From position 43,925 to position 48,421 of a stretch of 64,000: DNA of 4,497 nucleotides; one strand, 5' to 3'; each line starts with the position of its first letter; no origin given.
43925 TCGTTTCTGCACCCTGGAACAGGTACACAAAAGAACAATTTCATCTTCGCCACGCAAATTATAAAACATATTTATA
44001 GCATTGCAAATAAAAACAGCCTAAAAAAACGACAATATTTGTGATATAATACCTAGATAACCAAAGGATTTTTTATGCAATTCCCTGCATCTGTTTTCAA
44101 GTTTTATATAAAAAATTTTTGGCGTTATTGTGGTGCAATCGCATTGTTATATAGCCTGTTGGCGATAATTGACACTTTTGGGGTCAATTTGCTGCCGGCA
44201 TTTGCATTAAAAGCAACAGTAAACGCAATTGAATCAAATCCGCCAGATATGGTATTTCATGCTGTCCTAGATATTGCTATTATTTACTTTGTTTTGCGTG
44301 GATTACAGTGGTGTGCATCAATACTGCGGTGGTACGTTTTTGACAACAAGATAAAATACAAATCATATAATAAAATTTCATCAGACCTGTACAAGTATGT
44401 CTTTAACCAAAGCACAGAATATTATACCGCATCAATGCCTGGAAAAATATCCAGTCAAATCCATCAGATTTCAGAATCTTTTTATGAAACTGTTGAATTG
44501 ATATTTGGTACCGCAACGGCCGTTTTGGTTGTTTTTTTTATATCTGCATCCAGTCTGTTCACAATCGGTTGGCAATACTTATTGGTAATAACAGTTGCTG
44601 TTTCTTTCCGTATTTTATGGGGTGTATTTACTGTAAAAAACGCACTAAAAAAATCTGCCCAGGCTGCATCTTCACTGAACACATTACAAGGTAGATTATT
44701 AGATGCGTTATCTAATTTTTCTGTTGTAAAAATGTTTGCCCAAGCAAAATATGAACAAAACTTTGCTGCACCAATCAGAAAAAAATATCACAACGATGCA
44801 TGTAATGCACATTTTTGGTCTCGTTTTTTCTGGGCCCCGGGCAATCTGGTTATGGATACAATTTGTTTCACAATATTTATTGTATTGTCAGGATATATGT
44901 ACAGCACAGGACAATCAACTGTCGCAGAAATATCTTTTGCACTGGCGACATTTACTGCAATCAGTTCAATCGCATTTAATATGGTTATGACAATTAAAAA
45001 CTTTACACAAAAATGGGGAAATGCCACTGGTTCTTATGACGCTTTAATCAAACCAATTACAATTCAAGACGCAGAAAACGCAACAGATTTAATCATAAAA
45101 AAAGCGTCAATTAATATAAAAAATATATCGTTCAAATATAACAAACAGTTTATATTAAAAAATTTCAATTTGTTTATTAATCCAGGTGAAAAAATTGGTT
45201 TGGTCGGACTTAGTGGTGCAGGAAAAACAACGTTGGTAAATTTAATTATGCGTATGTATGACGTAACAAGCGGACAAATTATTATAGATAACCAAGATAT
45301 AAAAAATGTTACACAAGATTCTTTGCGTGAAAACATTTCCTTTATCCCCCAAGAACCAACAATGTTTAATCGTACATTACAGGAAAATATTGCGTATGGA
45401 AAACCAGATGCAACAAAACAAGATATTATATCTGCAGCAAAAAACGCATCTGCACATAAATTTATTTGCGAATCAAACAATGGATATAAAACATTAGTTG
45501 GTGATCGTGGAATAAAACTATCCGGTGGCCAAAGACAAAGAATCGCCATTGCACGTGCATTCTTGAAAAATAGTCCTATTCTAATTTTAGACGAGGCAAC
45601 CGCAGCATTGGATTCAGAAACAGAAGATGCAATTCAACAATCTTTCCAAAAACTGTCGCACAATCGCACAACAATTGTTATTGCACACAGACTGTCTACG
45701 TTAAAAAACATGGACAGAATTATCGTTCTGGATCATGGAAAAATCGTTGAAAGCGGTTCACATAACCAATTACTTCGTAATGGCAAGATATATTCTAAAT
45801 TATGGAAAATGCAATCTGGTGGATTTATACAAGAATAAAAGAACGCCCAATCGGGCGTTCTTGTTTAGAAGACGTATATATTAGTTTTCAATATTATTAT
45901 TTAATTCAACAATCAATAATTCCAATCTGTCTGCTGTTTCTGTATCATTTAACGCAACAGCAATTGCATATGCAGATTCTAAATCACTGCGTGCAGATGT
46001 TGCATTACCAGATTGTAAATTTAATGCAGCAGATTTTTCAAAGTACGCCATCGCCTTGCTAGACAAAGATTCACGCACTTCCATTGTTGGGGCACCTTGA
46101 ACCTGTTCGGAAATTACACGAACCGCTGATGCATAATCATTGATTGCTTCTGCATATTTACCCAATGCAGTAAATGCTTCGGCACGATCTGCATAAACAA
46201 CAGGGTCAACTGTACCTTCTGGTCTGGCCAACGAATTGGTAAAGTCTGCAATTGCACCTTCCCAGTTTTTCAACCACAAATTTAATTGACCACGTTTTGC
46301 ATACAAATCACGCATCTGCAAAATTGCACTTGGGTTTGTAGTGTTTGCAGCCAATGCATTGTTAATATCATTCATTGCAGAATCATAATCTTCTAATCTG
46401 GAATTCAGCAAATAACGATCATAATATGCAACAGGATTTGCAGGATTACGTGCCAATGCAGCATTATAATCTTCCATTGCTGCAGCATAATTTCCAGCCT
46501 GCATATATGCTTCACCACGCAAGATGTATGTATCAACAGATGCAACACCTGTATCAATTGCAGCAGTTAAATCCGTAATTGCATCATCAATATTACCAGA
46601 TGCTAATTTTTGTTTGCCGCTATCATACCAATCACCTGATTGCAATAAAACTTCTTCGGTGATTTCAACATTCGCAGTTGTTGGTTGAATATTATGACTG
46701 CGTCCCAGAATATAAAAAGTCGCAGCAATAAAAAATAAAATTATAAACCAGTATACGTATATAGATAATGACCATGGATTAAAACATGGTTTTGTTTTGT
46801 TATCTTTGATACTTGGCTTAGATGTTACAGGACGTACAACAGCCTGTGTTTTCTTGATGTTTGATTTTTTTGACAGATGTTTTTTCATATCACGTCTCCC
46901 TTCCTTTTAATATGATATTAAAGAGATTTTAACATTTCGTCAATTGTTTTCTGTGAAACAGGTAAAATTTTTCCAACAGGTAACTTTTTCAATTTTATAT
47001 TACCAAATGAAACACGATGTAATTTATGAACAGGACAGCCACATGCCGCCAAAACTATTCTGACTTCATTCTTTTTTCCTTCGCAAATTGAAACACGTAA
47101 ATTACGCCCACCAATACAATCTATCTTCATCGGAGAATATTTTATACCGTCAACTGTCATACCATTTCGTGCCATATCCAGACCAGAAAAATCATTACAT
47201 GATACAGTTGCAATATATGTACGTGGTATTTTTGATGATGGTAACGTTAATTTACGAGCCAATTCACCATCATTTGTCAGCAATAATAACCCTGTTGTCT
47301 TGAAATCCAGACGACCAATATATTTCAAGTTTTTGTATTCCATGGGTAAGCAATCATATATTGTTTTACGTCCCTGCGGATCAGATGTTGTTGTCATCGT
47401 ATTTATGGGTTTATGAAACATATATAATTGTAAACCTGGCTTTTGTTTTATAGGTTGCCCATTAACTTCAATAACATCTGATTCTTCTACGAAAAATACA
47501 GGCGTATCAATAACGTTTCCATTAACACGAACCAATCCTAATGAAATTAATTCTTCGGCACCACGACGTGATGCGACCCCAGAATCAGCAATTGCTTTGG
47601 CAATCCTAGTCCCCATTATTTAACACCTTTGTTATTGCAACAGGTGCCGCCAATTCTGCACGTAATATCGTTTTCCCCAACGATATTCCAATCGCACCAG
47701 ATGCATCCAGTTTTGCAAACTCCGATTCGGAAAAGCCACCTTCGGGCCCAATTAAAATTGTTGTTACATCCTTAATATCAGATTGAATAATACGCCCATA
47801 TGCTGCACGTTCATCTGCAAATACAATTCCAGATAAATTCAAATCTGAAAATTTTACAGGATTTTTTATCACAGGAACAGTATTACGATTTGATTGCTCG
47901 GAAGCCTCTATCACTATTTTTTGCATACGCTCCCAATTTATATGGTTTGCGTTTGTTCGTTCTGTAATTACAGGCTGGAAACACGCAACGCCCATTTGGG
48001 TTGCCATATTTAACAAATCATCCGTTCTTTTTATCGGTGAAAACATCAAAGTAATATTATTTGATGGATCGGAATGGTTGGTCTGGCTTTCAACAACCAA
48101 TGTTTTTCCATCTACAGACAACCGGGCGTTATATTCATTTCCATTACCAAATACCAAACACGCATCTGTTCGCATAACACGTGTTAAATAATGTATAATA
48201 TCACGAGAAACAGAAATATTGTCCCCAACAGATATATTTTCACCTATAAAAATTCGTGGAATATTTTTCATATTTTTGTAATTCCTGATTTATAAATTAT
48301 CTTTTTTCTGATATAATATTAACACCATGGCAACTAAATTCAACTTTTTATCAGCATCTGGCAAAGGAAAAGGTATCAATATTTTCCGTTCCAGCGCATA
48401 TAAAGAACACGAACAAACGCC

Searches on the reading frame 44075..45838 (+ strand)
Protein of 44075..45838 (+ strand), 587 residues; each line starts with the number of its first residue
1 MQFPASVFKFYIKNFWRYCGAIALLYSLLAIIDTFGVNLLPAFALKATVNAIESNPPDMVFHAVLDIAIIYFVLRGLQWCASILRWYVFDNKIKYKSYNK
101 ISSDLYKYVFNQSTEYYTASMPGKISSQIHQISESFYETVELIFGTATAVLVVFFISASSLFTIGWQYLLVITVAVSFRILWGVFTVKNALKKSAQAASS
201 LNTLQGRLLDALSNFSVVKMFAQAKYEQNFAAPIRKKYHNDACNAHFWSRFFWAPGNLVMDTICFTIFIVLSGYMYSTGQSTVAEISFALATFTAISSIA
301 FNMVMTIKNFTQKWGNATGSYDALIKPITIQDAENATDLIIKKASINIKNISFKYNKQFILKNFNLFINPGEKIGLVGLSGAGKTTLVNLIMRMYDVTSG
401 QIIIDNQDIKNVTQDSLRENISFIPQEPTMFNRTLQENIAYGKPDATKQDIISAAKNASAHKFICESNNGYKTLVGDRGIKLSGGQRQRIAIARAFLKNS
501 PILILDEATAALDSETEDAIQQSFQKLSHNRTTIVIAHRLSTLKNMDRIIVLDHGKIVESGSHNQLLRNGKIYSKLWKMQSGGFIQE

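Call 24: search_protein_families(library=pfam, proteins=[window:44075-45838:+], max_evalue=0.001)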
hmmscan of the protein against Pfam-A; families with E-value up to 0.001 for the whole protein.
window:44075-45838:+ (587 aa): 3 families
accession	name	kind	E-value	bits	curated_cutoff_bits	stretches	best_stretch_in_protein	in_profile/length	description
PF00005.33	ABC_tran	-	2.8e-35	122.3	25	1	361-510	1-137/137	ABC transporter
PF00664.28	ABC_membrane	-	4.2e-16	59.9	28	1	28-293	6-267/274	ABC transporter transmembrane region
PF02463.25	SMC_N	-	3.8e-10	40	40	1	347-552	119-211/220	RecF/RecN/SMC N terminal domain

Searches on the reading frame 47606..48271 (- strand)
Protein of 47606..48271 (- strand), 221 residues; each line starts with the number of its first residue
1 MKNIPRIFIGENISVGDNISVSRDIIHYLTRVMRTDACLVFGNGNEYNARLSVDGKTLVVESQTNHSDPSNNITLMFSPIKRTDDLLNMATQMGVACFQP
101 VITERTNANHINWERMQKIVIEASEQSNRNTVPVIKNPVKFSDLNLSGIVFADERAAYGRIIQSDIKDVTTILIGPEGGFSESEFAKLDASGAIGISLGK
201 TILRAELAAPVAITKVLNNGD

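Call 24: search_protein_families(library=pfam, proteins=[window:47606-48271:-], max_evalue=0.001)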
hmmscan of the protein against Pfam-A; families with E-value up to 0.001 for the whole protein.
window:47606-48271:- (221 aa): 2 families
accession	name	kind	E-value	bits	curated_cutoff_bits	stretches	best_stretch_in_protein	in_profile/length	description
PF04452.19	Methyltrans_RNA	-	1.2e-32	113.3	23.9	1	71-214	5-162/165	RNA methyltransferase domain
PF20260.4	PUA_4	-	0.0003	21.3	23.9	1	23-59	3-44/48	RNA methyltransferase PUA domain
